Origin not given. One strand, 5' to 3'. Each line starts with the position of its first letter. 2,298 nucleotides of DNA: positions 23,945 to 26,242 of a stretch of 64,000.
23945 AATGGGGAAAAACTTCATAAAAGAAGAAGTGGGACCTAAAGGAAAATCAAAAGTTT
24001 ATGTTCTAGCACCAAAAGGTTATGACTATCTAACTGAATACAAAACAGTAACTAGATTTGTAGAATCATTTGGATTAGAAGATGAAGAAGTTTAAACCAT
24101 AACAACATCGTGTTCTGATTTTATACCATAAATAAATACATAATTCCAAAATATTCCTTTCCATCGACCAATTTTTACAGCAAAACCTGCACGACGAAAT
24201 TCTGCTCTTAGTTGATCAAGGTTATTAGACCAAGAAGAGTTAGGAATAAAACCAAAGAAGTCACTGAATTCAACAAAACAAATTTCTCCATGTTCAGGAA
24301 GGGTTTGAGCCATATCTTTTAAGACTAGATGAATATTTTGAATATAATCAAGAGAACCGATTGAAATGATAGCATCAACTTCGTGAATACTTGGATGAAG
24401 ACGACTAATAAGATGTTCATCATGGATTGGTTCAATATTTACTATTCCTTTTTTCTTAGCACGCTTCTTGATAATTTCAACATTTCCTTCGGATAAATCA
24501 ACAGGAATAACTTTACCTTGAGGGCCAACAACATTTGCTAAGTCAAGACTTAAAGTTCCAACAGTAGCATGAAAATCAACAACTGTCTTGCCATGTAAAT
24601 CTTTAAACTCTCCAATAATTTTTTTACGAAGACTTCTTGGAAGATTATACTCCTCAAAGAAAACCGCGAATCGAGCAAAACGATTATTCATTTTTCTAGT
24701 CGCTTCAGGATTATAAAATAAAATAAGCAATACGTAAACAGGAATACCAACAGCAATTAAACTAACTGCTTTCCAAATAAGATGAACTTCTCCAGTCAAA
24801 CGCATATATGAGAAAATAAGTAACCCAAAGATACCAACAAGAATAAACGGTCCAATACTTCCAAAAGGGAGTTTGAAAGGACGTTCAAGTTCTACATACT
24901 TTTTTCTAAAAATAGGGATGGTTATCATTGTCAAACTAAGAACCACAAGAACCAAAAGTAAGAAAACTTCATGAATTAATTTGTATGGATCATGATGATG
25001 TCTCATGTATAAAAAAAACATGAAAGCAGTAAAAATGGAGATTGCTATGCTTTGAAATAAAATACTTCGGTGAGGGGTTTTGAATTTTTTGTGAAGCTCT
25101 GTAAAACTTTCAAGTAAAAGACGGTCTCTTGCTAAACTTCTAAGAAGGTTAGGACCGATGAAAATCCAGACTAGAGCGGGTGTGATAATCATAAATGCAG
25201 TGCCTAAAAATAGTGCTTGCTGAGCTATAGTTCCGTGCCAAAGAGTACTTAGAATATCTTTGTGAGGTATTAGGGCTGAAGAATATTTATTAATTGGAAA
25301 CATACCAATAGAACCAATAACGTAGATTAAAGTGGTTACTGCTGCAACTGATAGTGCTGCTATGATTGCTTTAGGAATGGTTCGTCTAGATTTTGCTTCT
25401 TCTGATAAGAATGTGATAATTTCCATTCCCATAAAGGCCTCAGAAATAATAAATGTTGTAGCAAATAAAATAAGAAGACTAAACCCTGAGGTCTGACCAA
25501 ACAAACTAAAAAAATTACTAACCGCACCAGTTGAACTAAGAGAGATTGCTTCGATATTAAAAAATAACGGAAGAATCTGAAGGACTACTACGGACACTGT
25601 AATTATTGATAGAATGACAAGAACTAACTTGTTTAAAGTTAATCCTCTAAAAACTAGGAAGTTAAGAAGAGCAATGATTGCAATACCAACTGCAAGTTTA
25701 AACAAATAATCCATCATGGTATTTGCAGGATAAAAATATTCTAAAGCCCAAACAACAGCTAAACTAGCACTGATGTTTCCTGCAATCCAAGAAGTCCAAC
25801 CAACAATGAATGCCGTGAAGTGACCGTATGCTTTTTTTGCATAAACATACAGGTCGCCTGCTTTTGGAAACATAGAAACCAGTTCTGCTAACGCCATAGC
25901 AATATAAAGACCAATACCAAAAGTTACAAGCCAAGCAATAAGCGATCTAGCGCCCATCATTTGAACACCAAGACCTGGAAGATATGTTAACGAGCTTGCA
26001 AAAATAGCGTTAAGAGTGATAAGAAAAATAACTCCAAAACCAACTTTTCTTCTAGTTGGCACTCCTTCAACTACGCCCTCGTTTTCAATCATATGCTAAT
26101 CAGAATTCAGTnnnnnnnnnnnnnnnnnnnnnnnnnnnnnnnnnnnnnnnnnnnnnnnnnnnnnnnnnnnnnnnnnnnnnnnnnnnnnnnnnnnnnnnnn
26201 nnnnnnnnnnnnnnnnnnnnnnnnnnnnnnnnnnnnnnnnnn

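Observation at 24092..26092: Unusual domain architecture: APC-type permease fused to a C-terminal class I SAM-methyltransferase-like domain, present as two paralogs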

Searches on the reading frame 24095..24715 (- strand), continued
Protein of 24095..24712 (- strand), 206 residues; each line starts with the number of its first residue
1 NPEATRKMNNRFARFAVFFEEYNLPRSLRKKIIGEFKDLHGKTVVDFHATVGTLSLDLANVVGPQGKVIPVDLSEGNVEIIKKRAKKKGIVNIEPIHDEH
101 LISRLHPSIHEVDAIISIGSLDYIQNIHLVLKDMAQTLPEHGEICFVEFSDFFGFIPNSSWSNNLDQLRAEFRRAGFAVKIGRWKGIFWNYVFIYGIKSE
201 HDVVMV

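Call 52: fold_search(model_id=the predicted structure, library=pdb)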
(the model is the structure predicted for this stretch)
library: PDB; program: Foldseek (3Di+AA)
matches with E <= 10: 1958; with E <= 0.001: 1281
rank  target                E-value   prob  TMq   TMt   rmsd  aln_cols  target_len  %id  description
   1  3dh0_A                3.3e-14  1.00  0.68  0.74   4.6       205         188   18  Crystal structure of a SAM dependent methyltransferase from Aquifex aeolicus (released 2008-07-15)
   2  3dh0_B                8.7e-13  1.00  0.68  0.73   4.7       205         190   18  Crystal structure of a SAM dependent methyltransferase from Aquifex aeolicus (released 2008-07-15)
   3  5mgz_A                5.6e-12  1.00  0.63  0.57   6.6       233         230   19  Streptomyces Spheroides NovO (8-demethylnovbiocic acid methyltransferase) with SAH (released 2017-01-18)
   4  5m58_A                1.2e-11  1.00  0.64  0.58   5.9       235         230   18  Crystal structure of CouO, a C-methyltransferase from Streptomyces rishiriensis (released 2017-02-15)
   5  3d2l_A                2.0e-11  1.00  0.70  0.62   7.5       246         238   18  Crystal structure of SAM-dependent methyltransferase (ZP_00538691.1) from EXIGUOBACTERIUM SP. 255-15 at 1.90 A resolut (released 2008-05-20)
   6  6uv6_C                2.5e-11  1.00  0.67  0.54   5.8       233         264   15  AtmM with bound rebeccamycin analogue (released 2020-11-25)
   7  6uvq_A                2.6e-11  1.00  0.67  0.55   6.0       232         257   15  Crystal structure of Apo AtmM (released 2020-11-25)
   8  4fsd                  2.8e-11  1.00  0.61  0.41   6.6       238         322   19  ArsM arsenic(III) S-adenosylmethionine methyltransferase with As(III) (released 2012-07-11)
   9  5dpm                  4.7e-11  1.00  0.73  0.73   3.9       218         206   15  Crystal structure of UbiG mutant in complex with SAH (released 2016-09-21)
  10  6uv6_A                5.0e-11  1.00  0.69  0.55   4.2       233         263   14  AtmM with bound rebeccamycin analogue (released 2020-11-25)
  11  5f8c_A                5.7e-11  1.00  0.62  0.37   5.7       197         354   18  Rv2258c-unbound (released 2016-06-29)
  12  4fs8                  6.1e-11  1.00  0.62  0.41   6.5       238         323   20  The structure of an As(III) S-adenosylmethionine methyltransferase: insights into the mechanism of arsenic biotransforma (released 2012-07-11)
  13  4kw7                  6.1e-11  1.00  0.61  0.40   6.6       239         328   20  The structure of an As(III) S-adenosylmethionine methyltransferase with Phenylarsine oxide(PAO) (released 2014-05-28)
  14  3dtn_A                6.5e-11  1.00  0.58  0.55   8.9       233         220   16  Crystal structure of putative Methyltransferase-MM_2633 from Methanosarcina mazei . (released 2008-09-09)
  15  5f8e_B                6.9e-11  1.00  0.62  0.38   4.9       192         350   16  Rv2258c-SAH (released 2016-06-29)
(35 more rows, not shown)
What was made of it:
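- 24092..24712 (-): Copy 1 linker helices plus class I methyltransferase-fold domain (aa 461-666, with stop codon). Foldseek to PDB gives more than 1200 hits at E<1e-3; every hit in the top 50 with a stated function is a SAM methyltransferase or methyltransferase-fold protein, the best being 3dh0 at 3.3e-14 (call 52).
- On Class I SAM-dependent methyltransferase fold: More than 1200 PDB hits at E<1e-3, with top-50 query TM-scores of 0.55-0.73; every top-50 hit with a stated function is a SAM methyltransferase or methyltransferase-fold protein (call 52).
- Foldseek neighbours are UbiG, NovO/CouO, ArsM, RebM and Coq5 (call 52).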

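Call 57: search_protein_families(library=pfam, proteins=[P0104, P0105, P0108, P0111, P0113, P0119, P0125, P0152, P0153, P0094], max_evalue=0.01)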
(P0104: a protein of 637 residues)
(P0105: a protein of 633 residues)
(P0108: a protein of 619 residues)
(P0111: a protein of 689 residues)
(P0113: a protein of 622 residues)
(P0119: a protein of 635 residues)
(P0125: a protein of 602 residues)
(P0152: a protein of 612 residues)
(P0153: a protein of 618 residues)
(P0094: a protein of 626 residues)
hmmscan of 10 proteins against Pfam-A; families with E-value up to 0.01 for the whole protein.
P0104 (637 aa): 6 families
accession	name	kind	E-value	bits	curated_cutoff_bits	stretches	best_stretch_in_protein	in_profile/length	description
PF08242.18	Methyltransf_12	-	6e-08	33.8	30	1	468-565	1-96/98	Methyltransferase domain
PF13649.12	Methyltransf_25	-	2.6e-07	31.7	27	1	467-561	1-93/97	Methyltransferase domain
PF01209.24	Ubie_methyltran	-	5.4e-06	26.4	20.1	1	449-575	33-157/233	ubiE/COQ5 methyltransferase family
PF13847.12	Methyltransf_31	-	8.7e-06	25.9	27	1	463-574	3-117/145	Methyltransferase domain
PF08241.18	Methyltransf_11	-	5.1e-05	24.3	21.2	1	468-567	1-93/95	Methyltransferase domain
PF13489.12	Methyltransf_23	-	6.5e-05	23.2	27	1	454-577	11-124/164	Methyltransferase domain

P0105 (633 aa): 8 families
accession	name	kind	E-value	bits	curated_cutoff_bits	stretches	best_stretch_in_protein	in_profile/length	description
PF13847.12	Methyltransf_31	-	6.4e-12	45.8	27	1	457-571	3-121/145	Methyltransferase domain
PF13649.12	Methyltransf_25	-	4.3e-09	37.4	27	1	461-559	1-95/97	Methyltransferase domain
PF08241.18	Methyltransf_11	-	8.3e-08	33.2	21.2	1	463-565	2-95/95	Methyltransferase domain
PF08242.18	Methyltransf_12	-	1.3e-07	32.7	30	1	462-562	1-97/98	Methyltransferase domain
PF01209.24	Ubie_methyltran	-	2.7e-07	30.6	20.1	1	443-571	34-157/233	ubiE/COQ5 methyltransferase family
PF13489.12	Methyltransf_23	-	1.9e-05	24.9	27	1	455-572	20-123/164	Methyltransferase domain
PF05175.20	MTS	-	0.0033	17.5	23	1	449-507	23-80/170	Methyltransferase small domain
PF01728.25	FtsJ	-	0.0056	17.1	24.1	0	455-497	20-59/181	FtsJ-like methyltransferase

P0108 (619 aa): 7 families
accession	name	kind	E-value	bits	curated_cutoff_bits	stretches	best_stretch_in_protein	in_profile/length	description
PF13847.12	Methyltransf_31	-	8.7e-14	51.9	27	1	446-558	3-113/145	Methyltransferase domain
PF13489.12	Methyltransf_23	-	2.2e-10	40.9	27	1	432-574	7-124/164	Methyltransferase domain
PF01209.24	Ubie_methyltran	-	8.5e-09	35.5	20.1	1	433-560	34-157/233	ubiE/COQ5 methyltransferase family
PF13520.12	AA_permease_2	-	4.6e-08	32.8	27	1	15-382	9-411/427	Amino acid permease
PF13649.12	Methyltransf_25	-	4.8e-08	34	27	1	450-543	1-90/97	Methyltransferase domain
PF08242.18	Methyltransf_12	-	2.8e-06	28.4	30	1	451-545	1-91/98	Methyltransferase domain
PF08241.18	Methyltransf_11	-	2.5e-05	25.3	21.2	1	451-553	1-94/95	Methyltransferase domain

P0111 (689 aa): 6 families
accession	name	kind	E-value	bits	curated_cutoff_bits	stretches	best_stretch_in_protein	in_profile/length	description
PF13489.12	Methyltransf_23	-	1.2e-06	28.8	27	1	511-628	20-123/164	Methyltransferase domain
PF08242.18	Methyltransf_12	-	4e-06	27.9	30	1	518-618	1-97/98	Methyltransferase domain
PF13649.12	Methyltransf_25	-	4.5e-06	27.7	27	1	517-617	1-97/97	Methyltransferase domain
PF08241.18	Methyltransf_11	-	1.3e-05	26.1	21.2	1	518-621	1-95/95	Methyltransferase domain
PF13847.12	Methyltransf_31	-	0.00018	21.7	27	1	513-626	3-114/145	Methyltransferase domain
PF01209.24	Ubie_methyltran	-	0.00043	20.1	20.1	1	505-627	39-157/233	ubiE/COQ5 methyltransferase family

P0113 (622 aa): 3 families
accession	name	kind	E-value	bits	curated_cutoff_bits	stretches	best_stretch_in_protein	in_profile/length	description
PF01209.24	Ubie_methyltran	-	1.2e-06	28.5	20.1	1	435-561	36-158/233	ubiE/COQ5 methyltransferase family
PF13847.12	Methyltransf_31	-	0.00084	19.5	27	1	446-558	3-113/145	Methyltransferase domain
PF13649.12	Methyltransf_25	-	0.0042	18.2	27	1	450-542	1-89/97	Methyltransferase domain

P0119 (635 aa): 6 families
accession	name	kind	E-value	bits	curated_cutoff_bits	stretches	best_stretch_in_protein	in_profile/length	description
PF13847.12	Methyltransf_31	-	2.3e-07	31.1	27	1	464-574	4-114/145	Methyltransferase domain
PF13489.12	Methyltransf_23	-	3.3e-05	24.1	27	1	454-572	11-120/164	Methyltransferase domain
PF08242.18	Methyltransf_12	-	0.00022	22.4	30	1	468-564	1-96/98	Methyltransferase domain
PF01209.24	Ubie_methyltran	-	0.00056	19.8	20.1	1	454-572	38-155/233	ubiE/COQ5 methyltransferase family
PF13649.12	Methyltransf_25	-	0.0012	20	27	1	467-561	1-94/97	Methyltransferase domain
PF08241.18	Methyltransf_11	-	0.0086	17.1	21.2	0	468-567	1-94/95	Methyltransferase domain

P0125 (602 aa): 6 families
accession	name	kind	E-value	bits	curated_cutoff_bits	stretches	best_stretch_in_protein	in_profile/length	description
PF13847.12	Methyltransf_31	-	4.3e-09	36.7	27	1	432-545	3-120/145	Methyltransferase domain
PF08241.18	Methyltransf_11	-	6.7e-09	36.7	21.2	1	437-533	1-95/95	Methyltransferase domain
PF13649.12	Methyltransf_25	-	8.3e-08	33.3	27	1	436-529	1-97/97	Methyltransferase domain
PF08242.18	Methyltransf_12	-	1.6e-07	32.4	30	1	437-531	1-98/98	Methyltransferase domain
PF13489.12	Methyltransf_23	-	8.2e-06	26.1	27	1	426-540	15-123/164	Methyltransferase domain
PF01209.24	Ubie_methyltran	-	1.4e-05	25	20.1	1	421-537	36-155/233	ubiE/COQ5 methyltransferase family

P0152 (612 aa): 5 families
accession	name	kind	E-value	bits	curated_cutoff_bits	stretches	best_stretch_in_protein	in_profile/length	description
PF13489.12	Methyltransf_23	-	1.4e-07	31.8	27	1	433-588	13-146/164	Methyltransferase domain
PF13520.12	AA_permease_2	-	1.2e-06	28.1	27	1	27-373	34-405/427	Amino acid permease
PF08242.18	Methyltransf_12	-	1.6e-05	26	30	1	446-545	1-98/98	Methyltransferase domain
PF13649.12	Methyltransf_25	-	0.00072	20.6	27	1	445-542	1-96/97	Methyltransferase domain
PF13847.12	Methyltransf_31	-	0.0028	17.8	27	1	441-551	3-113/145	Methyltransferase domain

P0153 (618 aa): 3 families
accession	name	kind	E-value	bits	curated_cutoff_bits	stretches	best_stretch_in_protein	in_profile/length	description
PF13489.12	Methyltransf_23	-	0.00014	22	27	1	445-559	20-122/164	Methyltransferase domain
PF13520.12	AA_permease_2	-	0.0025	17.2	27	1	30-395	33-426/427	Amino acid permease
PF13649.12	Methyltransf_25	-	0.0026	18.9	27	1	451-540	1-88/97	Methyltransferase domain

P0094 (626 aa): 10 families
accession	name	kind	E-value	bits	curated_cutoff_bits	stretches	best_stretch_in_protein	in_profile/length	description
PF13847.12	Methyltransf_31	-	2.7e-11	43.8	27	1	455-565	3-113/145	Methyltransferase domain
PF13649.12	Methyltransf_25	-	1.3e-08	35.9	27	1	459-557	1-97/97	Methyltransferase domain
PF13489.12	Methyltransf_23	-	4e-08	33.6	27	1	442-581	8-124/164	Methyltransferase domain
PF01209.24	Ubie_methyltran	-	5.2e-08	33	20.1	1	449-566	41-156/233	ubiE/COQ5 methyltransferase family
PF08241.18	Methyltransf_11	-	5.8e-08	33.7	21.2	1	460-561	1-95/95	Methyltransferase domain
PF08242.18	Methyltransf_12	-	1.4e-07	32.6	30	1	460-558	1-97/98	Methyltransferase domain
PF13520.12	AA_permease_2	-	3.6e-06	26.6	27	1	20-397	11-418/427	Amino acid permease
PF10294.15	Methyltransf_16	-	0.00024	21.4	21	1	427-561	20-154/174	Lysine methyltransferase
PF02353.26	CMAS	-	0.0026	17.6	27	1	457-561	64-164/273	Mycolic acid cyclopropane synthetase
PF05175.20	MTS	-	0.0073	16.4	23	0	444-564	20-141/170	Methyltransferase small domain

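Call 67: list_cluster_members(proteins=[P0130, P0154, P0157, P0175, P0118, P0159, P0119, P0152, P0122, P0015])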
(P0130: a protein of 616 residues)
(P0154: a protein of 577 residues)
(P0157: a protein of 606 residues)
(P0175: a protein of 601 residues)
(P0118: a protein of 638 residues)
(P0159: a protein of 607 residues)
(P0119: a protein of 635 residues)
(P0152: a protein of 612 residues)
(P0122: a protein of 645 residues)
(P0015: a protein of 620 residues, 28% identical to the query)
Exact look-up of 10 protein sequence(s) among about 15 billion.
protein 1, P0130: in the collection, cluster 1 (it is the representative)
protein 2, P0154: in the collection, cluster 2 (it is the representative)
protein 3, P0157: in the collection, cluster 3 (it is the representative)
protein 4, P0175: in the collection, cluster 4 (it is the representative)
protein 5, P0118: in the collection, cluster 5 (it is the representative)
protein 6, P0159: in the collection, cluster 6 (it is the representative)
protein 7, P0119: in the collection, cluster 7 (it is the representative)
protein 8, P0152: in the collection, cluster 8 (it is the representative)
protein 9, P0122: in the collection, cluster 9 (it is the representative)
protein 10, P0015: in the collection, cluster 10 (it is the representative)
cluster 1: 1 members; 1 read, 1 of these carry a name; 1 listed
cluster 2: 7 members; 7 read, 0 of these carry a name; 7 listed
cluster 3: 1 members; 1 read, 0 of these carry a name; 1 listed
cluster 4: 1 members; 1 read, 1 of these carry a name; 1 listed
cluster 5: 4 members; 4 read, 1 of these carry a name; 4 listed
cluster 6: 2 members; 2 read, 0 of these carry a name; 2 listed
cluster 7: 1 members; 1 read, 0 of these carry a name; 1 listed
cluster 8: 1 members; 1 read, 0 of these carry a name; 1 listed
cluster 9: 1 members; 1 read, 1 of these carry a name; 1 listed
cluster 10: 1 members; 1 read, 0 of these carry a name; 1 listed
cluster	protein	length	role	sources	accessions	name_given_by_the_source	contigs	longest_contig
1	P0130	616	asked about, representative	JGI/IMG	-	amino acid transporter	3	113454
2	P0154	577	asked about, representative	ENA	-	-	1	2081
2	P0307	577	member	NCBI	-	-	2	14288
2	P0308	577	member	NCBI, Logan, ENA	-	-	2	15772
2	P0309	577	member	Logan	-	-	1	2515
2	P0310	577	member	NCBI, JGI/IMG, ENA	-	-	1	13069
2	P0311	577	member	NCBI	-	-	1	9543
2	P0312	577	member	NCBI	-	-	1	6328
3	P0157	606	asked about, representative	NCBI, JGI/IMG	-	-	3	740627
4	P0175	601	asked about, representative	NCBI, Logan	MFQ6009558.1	MAG: amino acid permease [Candidatus Aenigmatarchaeota archaeon]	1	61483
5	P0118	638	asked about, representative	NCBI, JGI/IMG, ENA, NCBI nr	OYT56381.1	MAG: hypothetical protein B6U68_03455 [Candidatus Aenigmarchaeota archaeon ex4484_14]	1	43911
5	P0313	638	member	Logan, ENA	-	-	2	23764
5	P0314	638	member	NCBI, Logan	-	-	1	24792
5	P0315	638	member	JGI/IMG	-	-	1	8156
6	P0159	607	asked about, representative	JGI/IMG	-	-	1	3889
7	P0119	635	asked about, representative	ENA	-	-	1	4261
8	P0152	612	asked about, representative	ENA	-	-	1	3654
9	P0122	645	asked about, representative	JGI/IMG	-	amino acid efflux transporter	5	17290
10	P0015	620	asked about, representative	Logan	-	-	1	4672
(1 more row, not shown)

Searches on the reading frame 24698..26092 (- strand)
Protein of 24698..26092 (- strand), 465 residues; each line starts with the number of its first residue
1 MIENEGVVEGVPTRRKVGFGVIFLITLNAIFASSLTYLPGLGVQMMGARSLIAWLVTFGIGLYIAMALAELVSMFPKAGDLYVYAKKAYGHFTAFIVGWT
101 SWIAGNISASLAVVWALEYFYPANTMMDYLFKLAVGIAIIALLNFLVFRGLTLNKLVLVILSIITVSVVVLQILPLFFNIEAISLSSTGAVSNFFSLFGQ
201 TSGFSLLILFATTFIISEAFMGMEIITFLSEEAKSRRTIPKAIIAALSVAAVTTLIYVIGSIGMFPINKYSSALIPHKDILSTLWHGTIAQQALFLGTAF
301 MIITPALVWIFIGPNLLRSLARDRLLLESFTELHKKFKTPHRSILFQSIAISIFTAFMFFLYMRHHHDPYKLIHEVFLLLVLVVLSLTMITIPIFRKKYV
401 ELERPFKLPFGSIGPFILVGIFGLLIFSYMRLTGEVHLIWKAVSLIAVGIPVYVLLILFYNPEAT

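Call 43: search_solved_structures(query=window:24698-26092:-, max_evalue=0.00001, show_alignments=1)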
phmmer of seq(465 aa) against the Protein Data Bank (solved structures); distinct sequences matched with E-value up to 0.00001: 12.
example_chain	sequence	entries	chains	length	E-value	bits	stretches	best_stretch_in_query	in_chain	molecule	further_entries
6f2g_A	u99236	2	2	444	2.9e-11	46.5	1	29-456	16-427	Putative amino acid/polyamine transport protein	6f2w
9h76_A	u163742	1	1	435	3.6e-11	46.2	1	29-455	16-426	Putative amino acid/polyamine transport protein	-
5oqt_A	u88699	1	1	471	5.9e-09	38.9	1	5-446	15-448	Amino acid transporter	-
3ncy_A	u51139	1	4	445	7.6e-09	38.5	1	15-396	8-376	AdiC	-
6f34_A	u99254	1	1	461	9.2e-09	38.2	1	5-446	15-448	Amino acid transporter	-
7ccs_B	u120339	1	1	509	2.1e-07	33.8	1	48-458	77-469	Consensus mutated Anionic Amino Acid Transporter Light Chain, Xc- System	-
3l1l_A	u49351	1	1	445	2.4e-07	33.6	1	15-383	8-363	Arginine/agmatine antiporter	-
9hjk_A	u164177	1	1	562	4.6e-07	32.7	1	55-361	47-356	Cationic amino acid transporter 4, vacuolar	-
5j4i_A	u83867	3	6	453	5.9e-07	32.3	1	15-357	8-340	Arginine/agmatine antiporter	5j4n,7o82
3lrb_A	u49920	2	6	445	6.1e-07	32.2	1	15-357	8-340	Arginine/agmatine antiporter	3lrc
9sqh_A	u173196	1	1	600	7.2e-07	32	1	54-361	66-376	Cationic amino acid transporter 4, vacuolar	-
3ob6_A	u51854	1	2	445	4.3e-06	29.5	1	15-384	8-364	AdiC arginine:agmatine antiporter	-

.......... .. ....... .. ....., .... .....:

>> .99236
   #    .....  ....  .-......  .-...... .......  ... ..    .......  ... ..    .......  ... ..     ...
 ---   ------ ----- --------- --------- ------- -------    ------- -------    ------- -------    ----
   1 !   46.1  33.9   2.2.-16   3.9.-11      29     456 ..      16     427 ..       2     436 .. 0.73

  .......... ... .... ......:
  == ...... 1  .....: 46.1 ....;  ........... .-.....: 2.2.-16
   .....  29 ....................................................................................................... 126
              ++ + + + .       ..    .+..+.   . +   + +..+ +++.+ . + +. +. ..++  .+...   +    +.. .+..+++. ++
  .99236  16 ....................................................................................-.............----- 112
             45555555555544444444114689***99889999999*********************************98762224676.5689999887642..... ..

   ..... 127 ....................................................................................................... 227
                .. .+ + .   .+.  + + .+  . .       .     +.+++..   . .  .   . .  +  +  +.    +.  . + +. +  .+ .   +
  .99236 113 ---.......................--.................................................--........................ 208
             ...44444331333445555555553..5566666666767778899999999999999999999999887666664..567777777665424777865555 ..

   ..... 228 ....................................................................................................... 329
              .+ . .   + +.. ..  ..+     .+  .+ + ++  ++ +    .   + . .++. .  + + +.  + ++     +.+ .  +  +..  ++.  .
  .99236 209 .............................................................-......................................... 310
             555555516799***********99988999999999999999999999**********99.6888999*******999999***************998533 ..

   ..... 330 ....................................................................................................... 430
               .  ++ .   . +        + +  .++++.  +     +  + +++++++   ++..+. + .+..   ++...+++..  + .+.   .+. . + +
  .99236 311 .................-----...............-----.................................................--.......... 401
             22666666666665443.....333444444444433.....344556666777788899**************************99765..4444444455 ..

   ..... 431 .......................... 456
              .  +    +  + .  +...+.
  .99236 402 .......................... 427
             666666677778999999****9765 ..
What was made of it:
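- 24713..26092 (-): Copy 1 permease domain (aa 1-460), 12-helix APC/LeuT fold. Best PDB sequence hit is BasC 6f2g, E 2.9e-11 (call 43).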
